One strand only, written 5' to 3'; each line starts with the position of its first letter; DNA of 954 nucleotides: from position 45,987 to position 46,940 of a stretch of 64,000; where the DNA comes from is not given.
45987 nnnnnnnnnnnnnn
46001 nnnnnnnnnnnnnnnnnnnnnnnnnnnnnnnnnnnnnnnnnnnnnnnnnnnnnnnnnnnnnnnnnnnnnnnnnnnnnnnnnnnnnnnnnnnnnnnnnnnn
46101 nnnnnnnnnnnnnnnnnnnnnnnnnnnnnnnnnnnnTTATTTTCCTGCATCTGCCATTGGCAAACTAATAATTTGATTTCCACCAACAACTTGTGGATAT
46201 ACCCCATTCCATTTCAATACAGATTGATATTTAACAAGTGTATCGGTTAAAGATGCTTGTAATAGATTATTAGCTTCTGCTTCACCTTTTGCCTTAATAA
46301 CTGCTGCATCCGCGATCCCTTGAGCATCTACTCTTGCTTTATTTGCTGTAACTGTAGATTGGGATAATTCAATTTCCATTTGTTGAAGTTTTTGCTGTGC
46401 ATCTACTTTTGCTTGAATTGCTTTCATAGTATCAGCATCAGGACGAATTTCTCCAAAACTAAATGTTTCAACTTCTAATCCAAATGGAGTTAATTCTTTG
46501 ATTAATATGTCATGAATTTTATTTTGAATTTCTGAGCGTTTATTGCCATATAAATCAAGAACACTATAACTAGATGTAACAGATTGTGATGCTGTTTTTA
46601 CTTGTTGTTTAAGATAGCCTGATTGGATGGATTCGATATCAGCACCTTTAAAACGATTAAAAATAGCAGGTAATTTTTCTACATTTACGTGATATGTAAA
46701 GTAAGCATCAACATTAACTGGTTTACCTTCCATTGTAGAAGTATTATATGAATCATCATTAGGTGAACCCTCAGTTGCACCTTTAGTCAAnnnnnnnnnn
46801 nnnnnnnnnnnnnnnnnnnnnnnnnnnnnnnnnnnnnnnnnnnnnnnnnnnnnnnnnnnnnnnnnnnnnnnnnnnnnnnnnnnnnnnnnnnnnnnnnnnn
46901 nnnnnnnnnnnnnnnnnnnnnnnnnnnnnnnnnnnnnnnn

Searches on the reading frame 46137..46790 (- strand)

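Call 54: search_protein_families(library=phrogs, proteins=[window:46137-46790:-], max_evalue=0.00001)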
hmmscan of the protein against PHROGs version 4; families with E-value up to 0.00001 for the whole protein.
window:46137-46790:- (217 aa): 1 family
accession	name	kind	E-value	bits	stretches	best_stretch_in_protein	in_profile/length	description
phrog_200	-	other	7.3e-46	158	1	12-208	154-357/379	lipoprotein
